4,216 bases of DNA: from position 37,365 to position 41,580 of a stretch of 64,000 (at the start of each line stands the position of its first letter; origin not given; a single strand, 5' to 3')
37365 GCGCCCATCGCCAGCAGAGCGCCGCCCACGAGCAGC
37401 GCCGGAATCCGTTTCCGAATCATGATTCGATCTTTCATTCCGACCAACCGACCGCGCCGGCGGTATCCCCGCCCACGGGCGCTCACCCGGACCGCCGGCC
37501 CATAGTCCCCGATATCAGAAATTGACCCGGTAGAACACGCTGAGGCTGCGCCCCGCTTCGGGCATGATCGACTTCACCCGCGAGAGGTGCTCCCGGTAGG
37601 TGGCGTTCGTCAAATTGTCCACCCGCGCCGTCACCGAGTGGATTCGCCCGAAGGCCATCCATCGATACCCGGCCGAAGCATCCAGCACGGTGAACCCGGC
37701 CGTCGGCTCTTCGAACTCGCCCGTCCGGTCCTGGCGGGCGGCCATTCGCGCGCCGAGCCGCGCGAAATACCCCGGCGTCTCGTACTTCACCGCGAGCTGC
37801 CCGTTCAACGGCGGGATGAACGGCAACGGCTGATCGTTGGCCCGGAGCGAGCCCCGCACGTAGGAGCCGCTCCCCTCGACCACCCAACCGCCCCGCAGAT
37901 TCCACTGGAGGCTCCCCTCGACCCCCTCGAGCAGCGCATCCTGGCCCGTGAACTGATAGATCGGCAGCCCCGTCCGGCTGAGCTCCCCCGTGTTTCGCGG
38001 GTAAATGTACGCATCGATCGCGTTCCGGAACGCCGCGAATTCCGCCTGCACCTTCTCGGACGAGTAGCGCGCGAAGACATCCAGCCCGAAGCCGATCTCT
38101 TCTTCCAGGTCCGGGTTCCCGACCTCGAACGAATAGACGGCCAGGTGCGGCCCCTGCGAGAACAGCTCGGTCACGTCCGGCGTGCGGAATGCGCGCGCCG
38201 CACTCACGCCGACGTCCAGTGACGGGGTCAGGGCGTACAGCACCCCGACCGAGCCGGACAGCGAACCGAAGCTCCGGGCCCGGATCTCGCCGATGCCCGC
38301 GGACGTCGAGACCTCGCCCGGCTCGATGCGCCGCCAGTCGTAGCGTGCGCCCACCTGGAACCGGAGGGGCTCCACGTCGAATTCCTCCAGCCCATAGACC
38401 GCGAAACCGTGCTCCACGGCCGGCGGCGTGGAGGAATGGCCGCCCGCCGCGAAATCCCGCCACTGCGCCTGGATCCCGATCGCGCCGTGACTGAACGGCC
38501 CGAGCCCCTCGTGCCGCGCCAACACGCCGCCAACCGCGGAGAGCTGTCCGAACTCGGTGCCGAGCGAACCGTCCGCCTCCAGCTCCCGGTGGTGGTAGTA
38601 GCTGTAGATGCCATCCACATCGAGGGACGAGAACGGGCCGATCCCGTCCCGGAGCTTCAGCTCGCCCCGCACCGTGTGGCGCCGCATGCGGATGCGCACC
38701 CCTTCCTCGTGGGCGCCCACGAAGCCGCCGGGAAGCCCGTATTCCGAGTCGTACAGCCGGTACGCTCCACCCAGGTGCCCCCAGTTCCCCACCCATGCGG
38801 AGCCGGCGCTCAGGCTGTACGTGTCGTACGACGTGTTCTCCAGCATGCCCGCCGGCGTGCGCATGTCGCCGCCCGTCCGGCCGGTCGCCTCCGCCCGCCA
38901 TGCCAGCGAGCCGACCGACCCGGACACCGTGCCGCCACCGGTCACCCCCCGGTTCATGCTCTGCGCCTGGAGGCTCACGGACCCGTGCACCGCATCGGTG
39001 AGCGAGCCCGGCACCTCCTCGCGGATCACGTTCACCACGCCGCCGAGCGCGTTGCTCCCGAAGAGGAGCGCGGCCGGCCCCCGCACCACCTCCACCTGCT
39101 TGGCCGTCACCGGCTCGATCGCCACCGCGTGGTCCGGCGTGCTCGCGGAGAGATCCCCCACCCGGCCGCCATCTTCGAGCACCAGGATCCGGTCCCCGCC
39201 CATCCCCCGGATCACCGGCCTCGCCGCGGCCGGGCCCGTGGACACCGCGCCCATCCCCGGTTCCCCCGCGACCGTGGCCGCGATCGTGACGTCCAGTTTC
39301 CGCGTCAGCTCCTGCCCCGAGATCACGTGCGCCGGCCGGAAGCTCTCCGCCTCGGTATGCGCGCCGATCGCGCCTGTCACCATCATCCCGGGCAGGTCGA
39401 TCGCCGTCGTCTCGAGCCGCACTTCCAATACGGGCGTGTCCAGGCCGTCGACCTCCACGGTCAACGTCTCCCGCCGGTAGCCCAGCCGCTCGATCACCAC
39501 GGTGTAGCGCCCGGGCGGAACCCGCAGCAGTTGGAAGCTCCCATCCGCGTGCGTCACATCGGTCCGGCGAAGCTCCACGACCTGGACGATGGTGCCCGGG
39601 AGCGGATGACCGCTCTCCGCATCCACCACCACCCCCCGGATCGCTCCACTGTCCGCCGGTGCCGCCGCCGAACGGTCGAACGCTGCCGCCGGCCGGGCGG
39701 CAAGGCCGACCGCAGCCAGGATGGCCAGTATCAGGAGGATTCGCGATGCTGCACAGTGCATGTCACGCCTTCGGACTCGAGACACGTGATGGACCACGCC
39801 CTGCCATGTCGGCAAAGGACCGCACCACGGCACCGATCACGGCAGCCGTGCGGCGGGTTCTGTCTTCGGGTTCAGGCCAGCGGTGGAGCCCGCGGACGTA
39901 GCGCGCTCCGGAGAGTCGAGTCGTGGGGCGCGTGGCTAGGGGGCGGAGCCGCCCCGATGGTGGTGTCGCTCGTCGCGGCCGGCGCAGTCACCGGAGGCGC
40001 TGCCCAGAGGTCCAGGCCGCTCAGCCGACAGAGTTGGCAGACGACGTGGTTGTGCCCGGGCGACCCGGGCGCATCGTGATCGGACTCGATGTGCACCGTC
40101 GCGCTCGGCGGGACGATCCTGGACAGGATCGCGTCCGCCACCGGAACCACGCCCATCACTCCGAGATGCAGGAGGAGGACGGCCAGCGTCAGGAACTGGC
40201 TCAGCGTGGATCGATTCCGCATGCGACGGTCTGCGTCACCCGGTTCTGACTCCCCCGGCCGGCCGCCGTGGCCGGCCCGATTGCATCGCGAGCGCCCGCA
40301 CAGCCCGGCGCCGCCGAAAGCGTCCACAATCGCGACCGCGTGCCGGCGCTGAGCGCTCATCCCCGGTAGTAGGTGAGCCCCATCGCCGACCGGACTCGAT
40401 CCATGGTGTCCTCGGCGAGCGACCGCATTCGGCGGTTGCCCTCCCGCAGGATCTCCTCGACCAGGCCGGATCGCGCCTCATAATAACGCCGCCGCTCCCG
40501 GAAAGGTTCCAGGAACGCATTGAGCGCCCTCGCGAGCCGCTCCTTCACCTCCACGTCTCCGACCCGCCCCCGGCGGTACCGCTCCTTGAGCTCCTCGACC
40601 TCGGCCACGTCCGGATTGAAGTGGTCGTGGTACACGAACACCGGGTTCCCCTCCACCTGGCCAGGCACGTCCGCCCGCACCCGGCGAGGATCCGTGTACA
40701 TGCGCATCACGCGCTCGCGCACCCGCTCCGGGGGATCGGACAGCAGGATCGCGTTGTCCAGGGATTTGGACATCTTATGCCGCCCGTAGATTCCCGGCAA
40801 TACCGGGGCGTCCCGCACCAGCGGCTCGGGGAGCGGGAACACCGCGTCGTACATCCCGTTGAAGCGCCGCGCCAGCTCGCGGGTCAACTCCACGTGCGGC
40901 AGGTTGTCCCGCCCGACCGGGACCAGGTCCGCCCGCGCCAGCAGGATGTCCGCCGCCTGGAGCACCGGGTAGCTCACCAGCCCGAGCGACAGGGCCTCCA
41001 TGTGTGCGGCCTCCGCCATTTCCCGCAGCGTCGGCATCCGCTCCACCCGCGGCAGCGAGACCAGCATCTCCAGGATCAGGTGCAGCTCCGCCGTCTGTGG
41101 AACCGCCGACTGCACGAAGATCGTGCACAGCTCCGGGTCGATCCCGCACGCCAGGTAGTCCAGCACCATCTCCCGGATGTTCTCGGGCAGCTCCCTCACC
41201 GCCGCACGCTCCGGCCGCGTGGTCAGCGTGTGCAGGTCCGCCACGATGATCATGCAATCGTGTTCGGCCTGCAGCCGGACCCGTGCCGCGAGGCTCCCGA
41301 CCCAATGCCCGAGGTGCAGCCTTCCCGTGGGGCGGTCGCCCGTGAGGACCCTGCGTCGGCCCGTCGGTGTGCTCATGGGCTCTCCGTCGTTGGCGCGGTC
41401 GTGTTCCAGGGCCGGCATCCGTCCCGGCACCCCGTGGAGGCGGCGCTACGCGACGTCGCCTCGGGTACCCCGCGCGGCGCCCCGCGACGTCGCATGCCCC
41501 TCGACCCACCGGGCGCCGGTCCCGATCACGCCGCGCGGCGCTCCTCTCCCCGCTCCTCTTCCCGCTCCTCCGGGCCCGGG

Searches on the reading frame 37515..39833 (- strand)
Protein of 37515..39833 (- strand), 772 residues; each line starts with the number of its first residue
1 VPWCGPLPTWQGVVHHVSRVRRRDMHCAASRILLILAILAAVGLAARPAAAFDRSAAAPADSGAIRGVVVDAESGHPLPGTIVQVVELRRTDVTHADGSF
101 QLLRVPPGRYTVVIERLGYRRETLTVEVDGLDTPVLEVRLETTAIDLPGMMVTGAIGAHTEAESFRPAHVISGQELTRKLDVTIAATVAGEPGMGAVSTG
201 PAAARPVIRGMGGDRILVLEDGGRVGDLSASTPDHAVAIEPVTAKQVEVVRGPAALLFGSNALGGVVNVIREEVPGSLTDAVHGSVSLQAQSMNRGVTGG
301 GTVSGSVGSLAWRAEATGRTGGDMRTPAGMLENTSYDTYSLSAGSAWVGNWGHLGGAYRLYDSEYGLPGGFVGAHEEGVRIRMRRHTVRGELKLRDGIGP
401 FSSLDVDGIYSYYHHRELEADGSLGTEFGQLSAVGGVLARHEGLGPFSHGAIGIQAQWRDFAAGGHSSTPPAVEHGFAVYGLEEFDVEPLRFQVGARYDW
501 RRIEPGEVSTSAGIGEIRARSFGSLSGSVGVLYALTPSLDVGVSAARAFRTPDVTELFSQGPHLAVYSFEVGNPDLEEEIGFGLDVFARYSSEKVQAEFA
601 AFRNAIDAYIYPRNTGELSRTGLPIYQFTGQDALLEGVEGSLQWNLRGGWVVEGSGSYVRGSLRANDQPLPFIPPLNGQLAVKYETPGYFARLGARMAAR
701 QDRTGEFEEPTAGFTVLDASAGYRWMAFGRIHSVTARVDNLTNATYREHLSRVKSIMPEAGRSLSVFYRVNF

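Call 29: search_protein_families(library=pfam, proteins=[window:37515-39833:-], max_evalue=0.0001)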
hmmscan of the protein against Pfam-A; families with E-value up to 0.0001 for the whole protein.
window:37515-39833:- (772 aa): 4 families
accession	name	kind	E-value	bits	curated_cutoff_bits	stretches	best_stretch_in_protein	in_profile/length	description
PF00593.30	TonB_dep_Rec_b-barrel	-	7e-42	145.2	27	1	335-741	59-436/436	TonB dependent receptor-like, beta-barrel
PF07715.20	Plug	-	3.9e-17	63.2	23.9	1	167-266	8-107/107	TonB-dependent Receptor Plug Domain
PF13620.12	CarboxypepD_reg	-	2.7e-14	53.7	32.3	1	65-141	2-82/82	Carboxypeptidase regulatory-like domain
PF13715.12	CarbopepD_reg_2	-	4.1e-13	49.6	32.2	1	65-150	1-86/88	CarboxypepD_reg-like domain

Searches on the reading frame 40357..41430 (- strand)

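Call 30: search_protein_families(library=pfam, proteins=[window:40357-41430:-], max_evalue=0.0001)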
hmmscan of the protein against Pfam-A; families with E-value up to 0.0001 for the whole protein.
window:40357-41430:- (357 aa): 1 family
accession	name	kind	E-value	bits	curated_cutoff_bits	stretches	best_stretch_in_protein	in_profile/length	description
PF00579.31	tRNA-synt_1b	-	2e-77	260.8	21.1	1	24-308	4-292/292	tRNA synthetases class I (W and Y)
